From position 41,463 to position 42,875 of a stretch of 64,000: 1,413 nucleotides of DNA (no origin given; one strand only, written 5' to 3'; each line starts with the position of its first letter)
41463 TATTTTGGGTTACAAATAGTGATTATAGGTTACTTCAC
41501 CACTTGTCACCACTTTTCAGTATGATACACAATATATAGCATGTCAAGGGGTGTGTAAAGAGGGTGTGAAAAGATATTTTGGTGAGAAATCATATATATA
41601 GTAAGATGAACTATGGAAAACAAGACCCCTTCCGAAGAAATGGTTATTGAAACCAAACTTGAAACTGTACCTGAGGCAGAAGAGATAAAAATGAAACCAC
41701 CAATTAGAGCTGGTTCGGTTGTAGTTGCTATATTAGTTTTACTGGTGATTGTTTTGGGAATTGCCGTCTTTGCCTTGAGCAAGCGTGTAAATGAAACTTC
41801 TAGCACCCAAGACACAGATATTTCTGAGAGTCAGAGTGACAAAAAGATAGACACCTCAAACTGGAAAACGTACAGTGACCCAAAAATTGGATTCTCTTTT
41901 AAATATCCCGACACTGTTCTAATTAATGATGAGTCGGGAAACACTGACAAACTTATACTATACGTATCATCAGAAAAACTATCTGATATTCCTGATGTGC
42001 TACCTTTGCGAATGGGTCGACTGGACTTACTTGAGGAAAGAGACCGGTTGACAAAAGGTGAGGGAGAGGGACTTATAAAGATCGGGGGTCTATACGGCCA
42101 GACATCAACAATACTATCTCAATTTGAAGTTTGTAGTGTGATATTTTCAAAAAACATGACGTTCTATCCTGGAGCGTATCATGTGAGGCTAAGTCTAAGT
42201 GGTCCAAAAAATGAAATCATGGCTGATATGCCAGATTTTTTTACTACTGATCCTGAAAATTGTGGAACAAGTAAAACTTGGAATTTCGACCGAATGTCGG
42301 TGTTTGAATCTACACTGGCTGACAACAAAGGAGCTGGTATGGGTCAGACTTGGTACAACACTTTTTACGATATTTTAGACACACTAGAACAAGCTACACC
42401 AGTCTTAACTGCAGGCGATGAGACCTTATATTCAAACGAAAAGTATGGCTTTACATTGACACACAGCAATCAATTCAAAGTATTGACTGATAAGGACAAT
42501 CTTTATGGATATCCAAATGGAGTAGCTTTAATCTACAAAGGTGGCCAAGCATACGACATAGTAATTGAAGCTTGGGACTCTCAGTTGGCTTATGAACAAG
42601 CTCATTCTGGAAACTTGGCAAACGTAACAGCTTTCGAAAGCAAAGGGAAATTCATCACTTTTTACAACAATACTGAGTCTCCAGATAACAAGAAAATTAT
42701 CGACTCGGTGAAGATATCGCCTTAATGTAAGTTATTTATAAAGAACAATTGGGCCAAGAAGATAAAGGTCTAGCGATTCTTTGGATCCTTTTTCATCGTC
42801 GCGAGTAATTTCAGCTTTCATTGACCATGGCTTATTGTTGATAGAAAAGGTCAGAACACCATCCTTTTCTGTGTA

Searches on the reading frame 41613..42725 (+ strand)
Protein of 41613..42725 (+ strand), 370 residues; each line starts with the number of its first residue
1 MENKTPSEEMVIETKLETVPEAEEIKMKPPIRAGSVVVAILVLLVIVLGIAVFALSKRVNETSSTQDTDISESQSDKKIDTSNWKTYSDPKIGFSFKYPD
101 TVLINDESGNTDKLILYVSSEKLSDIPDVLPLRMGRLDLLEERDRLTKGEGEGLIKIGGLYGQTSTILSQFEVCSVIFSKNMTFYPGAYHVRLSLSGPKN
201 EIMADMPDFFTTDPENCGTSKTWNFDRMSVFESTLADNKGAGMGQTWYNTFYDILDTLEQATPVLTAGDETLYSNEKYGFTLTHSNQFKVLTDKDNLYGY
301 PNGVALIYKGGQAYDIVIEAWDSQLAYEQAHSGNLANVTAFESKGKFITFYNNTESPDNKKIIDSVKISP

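Call 11: search_protein_families(library=pfam, proteins=[window:41613-42725:+], max_evalue=0.001)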
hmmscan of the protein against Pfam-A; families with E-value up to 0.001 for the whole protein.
window:41613-42725:+ (370 aa): 1 family
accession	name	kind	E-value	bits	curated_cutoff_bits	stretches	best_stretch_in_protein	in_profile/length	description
PF18933.6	PsbP_2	-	1.4e-08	35.4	27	1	40-109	2-69/184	PsbP-like protein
